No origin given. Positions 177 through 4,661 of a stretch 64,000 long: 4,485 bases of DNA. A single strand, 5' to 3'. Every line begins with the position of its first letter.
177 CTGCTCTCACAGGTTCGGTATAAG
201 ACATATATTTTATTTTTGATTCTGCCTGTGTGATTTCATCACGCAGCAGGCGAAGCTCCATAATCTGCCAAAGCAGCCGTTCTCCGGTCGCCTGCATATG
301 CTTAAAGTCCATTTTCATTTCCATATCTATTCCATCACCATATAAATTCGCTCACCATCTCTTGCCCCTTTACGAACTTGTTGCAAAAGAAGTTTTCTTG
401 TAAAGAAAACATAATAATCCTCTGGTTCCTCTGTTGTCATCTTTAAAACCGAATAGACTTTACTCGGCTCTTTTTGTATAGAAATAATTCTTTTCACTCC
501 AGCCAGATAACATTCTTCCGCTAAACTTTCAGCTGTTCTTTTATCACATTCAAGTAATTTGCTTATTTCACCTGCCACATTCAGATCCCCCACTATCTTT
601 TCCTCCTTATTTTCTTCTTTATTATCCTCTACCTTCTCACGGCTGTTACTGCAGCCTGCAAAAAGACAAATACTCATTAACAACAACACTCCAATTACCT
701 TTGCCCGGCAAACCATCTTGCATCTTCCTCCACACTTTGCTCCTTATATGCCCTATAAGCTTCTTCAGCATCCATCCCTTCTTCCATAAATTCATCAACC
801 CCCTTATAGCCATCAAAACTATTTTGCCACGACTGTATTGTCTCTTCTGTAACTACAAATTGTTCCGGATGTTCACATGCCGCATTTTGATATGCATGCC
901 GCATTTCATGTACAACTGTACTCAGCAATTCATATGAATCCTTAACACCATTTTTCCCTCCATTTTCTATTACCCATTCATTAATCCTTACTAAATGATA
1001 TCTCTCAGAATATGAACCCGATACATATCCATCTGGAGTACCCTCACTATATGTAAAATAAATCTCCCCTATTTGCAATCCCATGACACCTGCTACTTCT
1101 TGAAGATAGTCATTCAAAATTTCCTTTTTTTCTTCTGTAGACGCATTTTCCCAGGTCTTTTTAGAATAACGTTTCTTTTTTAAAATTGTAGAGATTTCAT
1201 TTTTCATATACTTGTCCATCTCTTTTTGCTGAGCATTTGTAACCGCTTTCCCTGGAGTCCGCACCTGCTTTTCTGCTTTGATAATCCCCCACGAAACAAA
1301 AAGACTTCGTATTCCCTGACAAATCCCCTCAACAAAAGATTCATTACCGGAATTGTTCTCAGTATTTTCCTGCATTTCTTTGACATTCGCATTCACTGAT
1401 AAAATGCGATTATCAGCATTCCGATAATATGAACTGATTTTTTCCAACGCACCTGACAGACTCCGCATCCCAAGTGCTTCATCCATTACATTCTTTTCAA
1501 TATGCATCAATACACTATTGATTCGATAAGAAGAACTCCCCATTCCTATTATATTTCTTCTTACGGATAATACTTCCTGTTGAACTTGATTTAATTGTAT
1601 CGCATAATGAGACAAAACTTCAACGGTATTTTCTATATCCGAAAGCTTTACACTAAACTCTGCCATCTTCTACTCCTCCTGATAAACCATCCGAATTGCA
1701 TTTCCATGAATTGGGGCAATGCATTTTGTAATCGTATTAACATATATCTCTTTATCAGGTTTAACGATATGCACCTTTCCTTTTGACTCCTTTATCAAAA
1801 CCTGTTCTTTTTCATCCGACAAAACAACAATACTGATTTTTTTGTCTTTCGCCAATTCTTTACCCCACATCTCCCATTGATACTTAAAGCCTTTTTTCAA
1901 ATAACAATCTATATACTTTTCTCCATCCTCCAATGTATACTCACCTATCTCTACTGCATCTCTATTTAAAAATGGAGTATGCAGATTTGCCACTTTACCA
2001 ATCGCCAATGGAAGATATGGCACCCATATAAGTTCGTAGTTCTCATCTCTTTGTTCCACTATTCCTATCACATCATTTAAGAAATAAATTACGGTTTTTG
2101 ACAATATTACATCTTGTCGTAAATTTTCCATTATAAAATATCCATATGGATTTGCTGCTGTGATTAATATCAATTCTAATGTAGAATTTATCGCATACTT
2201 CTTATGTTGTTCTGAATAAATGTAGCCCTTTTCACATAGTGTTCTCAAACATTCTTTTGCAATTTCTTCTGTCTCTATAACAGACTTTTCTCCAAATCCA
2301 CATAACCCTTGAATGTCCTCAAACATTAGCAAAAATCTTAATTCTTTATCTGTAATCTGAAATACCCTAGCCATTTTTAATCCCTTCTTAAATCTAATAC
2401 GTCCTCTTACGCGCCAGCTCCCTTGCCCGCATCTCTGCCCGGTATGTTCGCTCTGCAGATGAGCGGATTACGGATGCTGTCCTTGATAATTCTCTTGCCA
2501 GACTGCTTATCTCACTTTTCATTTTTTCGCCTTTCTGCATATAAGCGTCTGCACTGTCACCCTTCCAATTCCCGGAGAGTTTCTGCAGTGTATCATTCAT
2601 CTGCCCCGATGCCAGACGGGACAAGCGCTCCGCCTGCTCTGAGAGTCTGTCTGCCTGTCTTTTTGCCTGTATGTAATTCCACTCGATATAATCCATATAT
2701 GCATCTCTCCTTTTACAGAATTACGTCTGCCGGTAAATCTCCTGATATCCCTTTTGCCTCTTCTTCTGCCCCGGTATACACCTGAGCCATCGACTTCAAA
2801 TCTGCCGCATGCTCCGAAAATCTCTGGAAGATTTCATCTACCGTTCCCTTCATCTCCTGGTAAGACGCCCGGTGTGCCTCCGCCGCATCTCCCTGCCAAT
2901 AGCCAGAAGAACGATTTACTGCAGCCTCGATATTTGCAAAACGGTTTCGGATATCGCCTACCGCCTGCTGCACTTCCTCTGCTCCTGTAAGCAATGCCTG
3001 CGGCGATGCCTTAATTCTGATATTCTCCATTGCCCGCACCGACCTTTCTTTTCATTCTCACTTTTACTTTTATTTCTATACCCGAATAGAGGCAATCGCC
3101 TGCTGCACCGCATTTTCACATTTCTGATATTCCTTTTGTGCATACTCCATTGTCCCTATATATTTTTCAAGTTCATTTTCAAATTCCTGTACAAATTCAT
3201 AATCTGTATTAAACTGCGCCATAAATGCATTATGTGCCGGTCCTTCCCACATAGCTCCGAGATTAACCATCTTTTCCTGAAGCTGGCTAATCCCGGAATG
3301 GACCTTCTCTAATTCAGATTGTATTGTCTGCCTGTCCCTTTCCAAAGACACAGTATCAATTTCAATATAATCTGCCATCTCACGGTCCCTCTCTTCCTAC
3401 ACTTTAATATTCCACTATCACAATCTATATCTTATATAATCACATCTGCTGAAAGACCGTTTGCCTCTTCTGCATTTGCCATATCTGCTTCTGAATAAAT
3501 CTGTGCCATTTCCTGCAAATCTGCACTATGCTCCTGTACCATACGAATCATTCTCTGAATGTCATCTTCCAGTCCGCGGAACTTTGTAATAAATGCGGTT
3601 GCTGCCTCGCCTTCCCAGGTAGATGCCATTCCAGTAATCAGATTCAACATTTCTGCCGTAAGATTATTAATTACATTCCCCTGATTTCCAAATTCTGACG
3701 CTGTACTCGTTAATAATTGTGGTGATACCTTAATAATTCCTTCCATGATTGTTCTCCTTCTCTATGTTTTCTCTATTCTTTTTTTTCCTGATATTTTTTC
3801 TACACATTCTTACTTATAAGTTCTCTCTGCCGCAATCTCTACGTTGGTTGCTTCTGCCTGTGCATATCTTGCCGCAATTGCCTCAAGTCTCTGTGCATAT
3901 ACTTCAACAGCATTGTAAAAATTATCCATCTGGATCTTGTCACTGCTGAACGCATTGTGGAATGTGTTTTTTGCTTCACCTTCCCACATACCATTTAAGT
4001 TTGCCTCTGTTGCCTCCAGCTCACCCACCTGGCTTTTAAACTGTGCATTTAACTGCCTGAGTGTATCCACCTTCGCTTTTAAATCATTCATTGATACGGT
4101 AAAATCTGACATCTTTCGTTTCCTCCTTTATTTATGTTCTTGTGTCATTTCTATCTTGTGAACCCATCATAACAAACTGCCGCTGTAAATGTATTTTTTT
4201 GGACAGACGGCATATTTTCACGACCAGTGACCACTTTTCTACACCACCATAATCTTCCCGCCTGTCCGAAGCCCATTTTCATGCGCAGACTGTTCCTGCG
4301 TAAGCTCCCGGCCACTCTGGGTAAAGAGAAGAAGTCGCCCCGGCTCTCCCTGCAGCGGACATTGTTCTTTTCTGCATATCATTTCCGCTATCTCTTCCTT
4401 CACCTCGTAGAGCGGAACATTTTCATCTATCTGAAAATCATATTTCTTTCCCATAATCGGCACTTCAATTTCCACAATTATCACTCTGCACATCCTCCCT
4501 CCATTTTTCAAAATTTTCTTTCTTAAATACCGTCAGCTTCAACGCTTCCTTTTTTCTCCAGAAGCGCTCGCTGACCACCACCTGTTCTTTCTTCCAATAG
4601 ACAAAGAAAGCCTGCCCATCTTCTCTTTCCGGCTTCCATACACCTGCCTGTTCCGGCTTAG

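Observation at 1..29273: T7SSb-like secretion locus in which kinases, a phosphatase and FHA proteins stand where EssA/EssB/EsaA would be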

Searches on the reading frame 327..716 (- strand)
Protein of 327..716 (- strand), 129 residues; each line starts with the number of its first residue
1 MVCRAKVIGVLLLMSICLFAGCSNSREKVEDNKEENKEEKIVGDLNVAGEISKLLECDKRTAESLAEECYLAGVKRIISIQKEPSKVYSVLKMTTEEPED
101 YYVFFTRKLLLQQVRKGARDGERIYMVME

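Call 3: search_protein_families(library=pfam, max_evalue=0.01, proteins=[window:327-716:-])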
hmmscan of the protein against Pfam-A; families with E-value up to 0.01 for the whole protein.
window:327-716:- (129 aa): 0 families

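Call 6: search_protein_families(library=ncbifam, max_evalue=0.01, proteins=[window:327-716:-])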
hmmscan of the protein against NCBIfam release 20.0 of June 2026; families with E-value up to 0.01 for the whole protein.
window:327-716:- (129 aa): 0 families

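Call 54: search_protein_families(library=pfam, max_evalue=10, proteins=[window:327-716:-])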
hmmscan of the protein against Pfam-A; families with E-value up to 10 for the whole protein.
window:327-716:- (129 aa): 0 families
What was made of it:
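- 327..716 (-): 129-aa lipoprotein with an LFAGC lipobox. It is a candidate immunity protein and overlaps the toxin gene by 22 nt. No Pfam or NCBIfam hit (calls 3, 6, 54).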

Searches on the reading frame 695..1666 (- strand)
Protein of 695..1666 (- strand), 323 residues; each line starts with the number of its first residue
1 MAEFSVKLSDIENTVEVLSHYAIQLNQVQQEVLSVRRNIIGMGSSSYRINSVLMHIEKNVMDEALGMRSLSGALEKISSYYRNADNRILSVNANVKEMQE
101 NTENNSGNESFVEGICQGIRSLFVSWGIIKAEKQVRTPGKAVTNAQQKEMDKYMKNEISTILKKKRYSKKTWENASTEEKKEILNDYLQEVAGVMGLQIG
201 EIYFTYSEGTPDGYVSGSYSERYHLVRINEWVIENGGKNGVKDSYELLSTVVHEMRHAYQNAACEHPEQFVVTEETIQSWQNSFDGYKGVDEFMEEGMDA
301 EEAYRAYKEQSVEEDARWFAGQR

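Call 3: search_protein_families(library=pfam, max_evalue=0.01, proteins=[window:695-1666:-])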
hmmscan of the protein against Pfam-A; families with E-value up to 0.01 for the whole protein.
window:695-1666:- (323 aa): 1 family
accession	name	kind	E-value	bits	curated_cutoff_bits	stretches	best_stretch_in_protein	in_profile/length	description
PF10263.15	SprT-like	-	0.0066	16.7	25.6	0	166-281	7-99/108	SprT-like family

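Call 6: search_protein_families(library=ncbifam, max_evalue=0.01, proteins=[window:695-1666:-])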
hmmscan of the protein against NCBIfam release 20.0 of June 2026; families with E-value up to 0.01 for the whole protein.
window:695-1666:- (323 aa): 0 families

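Call 54: search_protein_families(library=pfam, max_evalue=10, proteins=[window:695-1666:-])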
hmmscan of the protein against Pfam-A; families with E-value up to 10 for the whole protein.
window:695-1666:- (323 aa): 7 families
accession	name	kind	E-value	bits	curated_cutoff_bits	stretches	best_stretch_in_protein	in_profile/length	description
PF10263.15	SprT-like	-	0.0066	16.7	25.6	1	166-281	7-99/108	SprT-like family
PF25226.1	DUF7844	-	0.02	14.9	27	1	245-274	91-120/230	Domain of unknown function (DUF7844)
PF20573.4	DUF6782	-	0.025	14.3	27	1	245-268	88-111/241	Putative metallopeptidase family (DUF6782)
PF14521.12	Aspzincin_M35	-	0.063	14.1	30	1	167-264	10-109/142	Lysine-specific metallo-endopeptidase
PF08045.16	CDC14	-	0.076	12.6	23.3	1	144-192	226-272/284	Cell division control protein 14, SIN component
PF23768.1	DUF7167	-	0.092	13.3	24.4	1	171-192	26-47/60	Domain of unknown function (DUF7167)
PF00143.24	Interferon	-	0.34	11.5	26.8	1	100-178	68-145/160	Interferon alpha/beta domain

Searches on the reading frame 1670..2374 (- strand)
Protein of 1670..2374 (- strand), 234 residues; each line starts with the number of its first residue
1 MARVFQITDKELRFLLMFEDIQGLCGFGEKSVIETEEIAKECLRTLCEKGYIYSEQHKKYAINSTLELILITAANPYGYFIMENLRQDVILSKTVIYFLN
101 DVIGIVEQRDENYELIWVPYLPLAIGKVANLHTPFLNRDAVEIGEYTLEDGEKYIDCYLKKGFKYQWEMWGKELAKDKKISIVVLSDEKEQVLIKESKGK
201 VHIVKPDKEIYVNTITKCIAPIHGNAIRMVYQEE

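Call 3: search_protein_families(library=pfam, max_evalue=0.01, proteins=[window:1670-2374:-])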
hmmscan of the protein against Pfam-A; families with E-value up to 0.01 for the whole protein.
window:1670-2374:- (234 aa): 0 families

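Call 6: search_protein_families(library=ncbifam, max_evalue=0.01, proteins=[window:1670-2374:-])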
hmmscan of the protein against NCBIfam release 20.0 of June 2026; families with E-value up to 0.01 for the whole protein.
window:1670-2374:- (234 aa): 1 family
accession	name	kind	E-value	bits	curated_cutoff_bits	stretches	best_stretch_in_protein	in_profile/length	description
TIGR04124.1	archaeo_artE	exception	0.0096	16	95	0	60-108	20-68/153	archaeosortase family protein ArtE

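Call 54: search_protein_families(library=pfam, max_evalue=10, proteins=[window:1670-2374:-])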
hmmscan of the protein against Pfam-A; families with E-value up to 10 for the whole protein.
window:1670-2374:- (234 aa): 3 families
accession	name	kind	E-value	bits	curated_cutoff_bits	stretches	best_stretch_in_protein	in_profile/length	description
PF14162.11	YozD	-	0.033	15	27.5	1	32-57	7-32/56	YozD-like protein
PF10810.13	DUF2545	-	0.06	14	27.8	1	45-105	12-69/80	Protein of unknown function (DUF2545)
PF13463.12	HTH_27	-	0.13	13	22.2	1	34-58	31-53/68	Winged helix DNA-binding domain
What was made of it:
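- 1670..2374 (-): 234-aa soluble protein of unknown function. No family hit (calls 3, 6, 54).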

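Call 68: predict_structure(protein=window:1670-2374:-)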
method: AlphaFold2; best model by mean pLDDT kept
length: 234 residues; sequences in the alignment: 1
mean_pLDDT: 36.8   pTM: 0.31
mean pLDDT of the five models: 36.8, 32.7, 31.5, 30.7, 30.1
residues with pLDDT >= 90: 0; 70-90: 0; 50-70: 26; < 50: 208
segments of 3 or more residues with pLDDT < 50: 1-20, 30-32, 50-109, 111-234
pLDDT, mean of each block of 10 residues (from residue 1): 32 39 55 55 60 44 42 31 30 36 39 35 28 30 36 36 33 33 31 34 34 30 28 27
secondary structure, 60 per line:
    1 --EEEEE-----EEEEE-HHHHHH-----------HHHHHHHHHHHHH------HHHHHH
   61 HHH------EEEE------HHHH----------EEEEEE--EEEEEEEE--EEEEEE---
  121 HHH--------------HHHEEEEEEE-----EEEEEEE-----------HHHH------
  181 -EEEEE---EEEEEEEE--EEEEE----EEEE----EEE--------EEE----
elements in order: E3-7 E13-17 H19-24 H36-48 H55-63 E70-73 H80-83 E94-99 E102-109 E112-117 E141-147 E153-159 H171-174 E182-186 E190-197 E200-204 E209-212 E217-219 E228-230
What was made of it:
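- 1670..2374 (-): The single-sequence AlphaFold model is unusable at pLDDT 36.8 (call 68).
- Tried and rejected: Single-sequence AlphaFold2 of the 234-aa unknown, 1670-2374 (call 68). pLDDT was 36.8, so the model is unusable.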

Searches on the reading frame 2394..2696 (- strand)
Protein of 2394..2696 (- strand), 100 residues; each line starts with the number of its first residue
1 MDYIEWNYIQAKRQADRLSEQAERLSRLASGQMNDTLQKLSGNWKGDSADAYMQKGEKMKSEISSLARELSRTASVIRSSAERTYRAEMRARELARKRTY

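Call 3: search_protein_families(library=pfam, max_evalue=0.01, proteins=[window:2394-2696:-])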
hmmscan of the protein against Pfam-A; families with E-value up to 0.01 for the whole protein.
window:2394-2696:- (100 aa): 3 families
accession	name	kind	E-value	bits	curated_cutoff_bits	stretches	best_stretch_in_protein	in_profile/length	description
PF06013.18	WXG100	-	3.1e-07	31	27.3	1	7-83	5-80/86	Proteins of 100 residues with WXG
PF18879.6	EspA_EspE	-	0.00046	21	27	1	16-83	10-74/84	EspA/EspE family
PF00823.25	PPE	-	0.00097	19.6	26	1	22-82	34-94/165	PPE family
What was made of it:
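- Checked: All five WXG100 genes (2394-4112) are above Pfam's cut-off (call 3).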

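Call 86: search_protein_families(library=ncbifam, max_evalue=0.001, proteins=[window:2394-2696:-])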
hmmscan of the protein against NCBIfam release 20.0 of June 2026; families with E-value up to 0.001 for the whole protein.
window:2394-2696:- (100 aa): 1 family
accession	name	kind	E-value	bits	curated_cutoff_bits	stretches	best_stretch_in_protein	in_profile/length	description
TIGR03930.1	WXG100_ESAT6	subfamily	2e-09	37.5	44.85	1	4-91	2-88/90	WXG100 family type VII secretion target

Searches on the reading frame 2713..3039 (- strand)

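Call 3: search_protein_families(library=pfam, max_evalue=0.01, proteins=[window:2713-3039:-])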
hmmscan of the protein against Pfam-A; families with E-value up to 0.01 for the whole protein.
window:2713-3039:- (108 aa): 4 families
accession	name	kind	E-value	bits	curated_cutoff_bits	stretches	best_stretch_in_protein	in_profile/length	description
PF06013.18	WXG100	-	4.9e-13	49.6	27.3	1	9-93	2-86/86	Proteins of 100 residues with WXG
PF04740.18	LXG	-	0.00015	22.2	26.5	1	15-89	7-85/202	LXG domain of WXG superfamily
PF10824.14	T7SS_ESX_EspC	-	0.00092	20.1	23.5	1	8-97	4-96/100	Excreted virulence factor EspC, type VII ESX diderm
PF00823.25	PPE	-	0.0012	19.3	26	1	12-92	19-100/165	PPE family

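Call 86: search_protein_families(library=ncbifam, max_evalue=0.001, proteins=[window:2713-3039:-])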
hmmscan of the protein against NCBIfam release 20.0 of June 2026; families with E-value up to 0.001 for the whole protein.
window:2713-3039:- (108 aa): 2 families
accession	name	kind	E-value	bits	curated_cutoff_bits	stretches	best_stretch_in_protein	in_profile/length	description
TIGR03930.1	WXG100_ESAT6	subfamily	3.5e-13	49.5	44.85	1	8-96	1-89/90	WXG100 family type VII secretion target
NF035934.1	ESAT6_2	subfamily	3.2e-06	27.3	100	1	9-94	3-88/96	pore-forming ESAT-6 family protein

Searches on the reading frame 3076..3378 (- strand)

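Call 3: search_protein_families(library=pfam, max_evalue=0.01, proteins=[window:3076-3378:-])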
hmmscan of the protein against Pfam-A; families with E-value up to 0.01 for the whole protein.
window:3076-3378:- (100 aa): 5 families
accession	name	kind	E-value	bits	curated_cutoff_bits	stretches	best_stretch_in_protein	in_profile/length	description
PF06013.18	WXG100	-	4.9e-08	33.6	27.3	1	5-88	2-85/86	Proteins of 100 residues with WXG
PF05377.16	FlaC_arch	-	0.00075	20.3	27.8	0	63-93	2-32/55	Flagella accessory protein C (FlaC)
PF18595.6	Nuf2_DHR10-like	-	0.0015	19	28.4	0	57-94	22-59/117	Nuf2, DHR10-like domain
PF07889.17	DUF1664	-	0.0019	18.7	34.6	0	8-40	88-120/124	Protein of unknown function (DUF1664)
PF05103.18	DivIVA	-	0.0032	17.9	28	1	50-96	24-70/131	DivIVA protein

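Call 86: search_protein_families(library=ncbifam, max_evalue=0.001, proteins=[window:3076-3378:-])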
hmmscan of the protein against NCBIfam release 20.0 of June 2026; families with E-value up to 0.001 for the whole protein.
window:3076-3378:- (100 aa): 2 families
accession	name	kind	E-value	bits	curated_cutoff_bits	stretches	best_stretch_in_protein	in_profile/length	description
TIGR03930.1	WXG100_ESAT6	subfamily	1.3e-09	38.1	44.85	1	5-92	2-89/90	WXG100 family type VII secretion target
NF035934.1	ESAT6_2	subfamily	1.5e-06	28.3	100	1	5-94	3-92/96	pore-forming ESAT-6 family protein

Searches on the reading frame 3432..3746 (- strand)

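Call 3: search_protein_families(library=pfam, max_evalue=0.01, proteins=[window:3432-3746:-])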
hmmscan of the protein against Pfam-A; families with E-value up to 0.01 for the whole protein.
window:3432-3746:- (104 aa): 3 families
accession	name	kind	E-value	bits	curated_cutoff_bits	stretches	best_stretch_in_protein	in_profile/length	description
PF06013.18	WXG100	-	5.7e-14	52.6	27.3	1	5-88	2-85/86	Proteins of 100 residues with WXG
PF10824.14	T7SS_ESX_EspC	-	0.00091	20.1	23.5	1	1-94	1-97/100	Excreted virulence factor EspC, type VII ESX diderm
PF00823.25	PPE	-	0.0044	17.5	26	1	12-90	23-102/165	PPE family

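Call 86: search_protein_families(library=ncbifam, max_evalue=0.001, proteins=[window:3432-3746:-])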
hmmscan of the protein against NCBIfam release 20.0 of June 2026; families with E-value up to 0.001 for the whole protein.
window:3432-3746:- (104 aa): 2 families
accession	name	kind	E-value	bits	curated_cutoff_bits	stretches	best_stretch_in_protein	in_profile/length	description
TIGR03930.1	WXG100_ESAT6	subfamily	4.8e-17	61.9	44.85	1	5-92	2-89/90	WXG100 family type VII secretion target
NF035934.1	ESAT6_2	subfamily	2.4e-06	27.7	100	1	5-96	3-94/96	pore-forming ESAT-6 family protein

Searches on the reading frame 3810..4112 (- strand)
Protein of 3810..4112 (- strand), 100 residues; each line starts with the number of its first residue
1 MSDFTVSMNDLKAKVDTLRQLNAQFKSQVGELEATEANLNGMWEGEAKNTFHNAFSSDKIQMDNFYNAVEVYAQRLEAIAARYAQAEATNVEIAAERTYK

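Call 3: search_protein_families(library=pfam, max_evalue=0.01, proteins=[window:3810-4112:-])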
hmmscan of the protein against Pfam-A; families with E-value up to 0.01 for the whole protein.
window:3810-4112:- (100 aa): 2 families
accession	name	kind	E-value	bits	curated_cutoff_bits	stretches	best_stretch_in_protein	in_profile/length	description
PF06013.18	WXG100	-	7.5e-10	39.4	27.3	1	5-87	3-85/86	Proteins of 100 residues with WXG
PF00823.25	PPE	-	0.0054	17.2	26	1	18-94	30-107/165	PPE family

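Call 86: search_protein_families(library=ncbifam, max_evalue=0.001, proteins=[window:3810-4112:-])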
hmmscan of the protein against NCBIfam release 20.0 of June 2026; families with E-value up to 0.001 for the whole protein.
window:3810-4112:- (100 aa): 2 families
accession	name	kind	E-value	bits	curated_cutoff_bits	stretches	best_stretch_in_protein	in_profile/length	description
TIGR03930.1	WXG100_ESAT6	subfamily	1.2e-11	44.6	44.85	1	4-91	2-89/90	WXG100 family type VII secretion target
NF035934.1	ESAT6_2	subfamily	1.6e-11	44.3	100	1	4-89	3-88/96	pore-forming ESAT-6 family protein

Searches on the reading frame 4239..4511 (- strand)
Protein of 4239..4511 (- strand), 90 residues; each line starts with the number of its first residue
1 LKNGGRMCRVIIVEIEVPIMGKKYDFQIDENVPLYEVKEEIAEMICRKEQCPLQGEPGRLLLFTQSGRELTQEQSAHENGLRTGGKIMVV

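Call 3: search_protein_families(library=pfam, max_evalue=0.01, proteins=[window:4239-4511:-])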
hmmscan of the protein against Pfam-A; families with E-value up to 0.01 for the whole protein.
window:4239-4511:- (90 aa): 1 family
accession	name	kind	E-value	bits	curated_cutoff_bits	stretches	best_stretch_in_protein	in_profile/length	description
PF08817.16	YukD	-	4.1e-06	27.9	27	1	13-85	2-72/76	WXG100 protein secretion system (Wss), protein YukD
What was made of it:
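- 4239..4511 (-): YukD/EsaB-like ubiquitin-fold protein. The true start is probably the ATG at 4493. Pfam YukD at 27.9 bits against a cut-off of 27.0 (call 3).
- Checked: The YukD-like gene (4239-4511) scores 27.9 bits against a cut-off of 27.0, so it only just passes (call 3).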

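Call 86: search_protein_families(library=ncbifam, max_evalue=0.001, proteins=[window:4239-4493:-])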
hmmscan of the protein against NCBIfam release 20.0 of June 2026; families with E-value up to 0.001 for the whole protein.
window:4239-4493:- (84 aa): 0 families
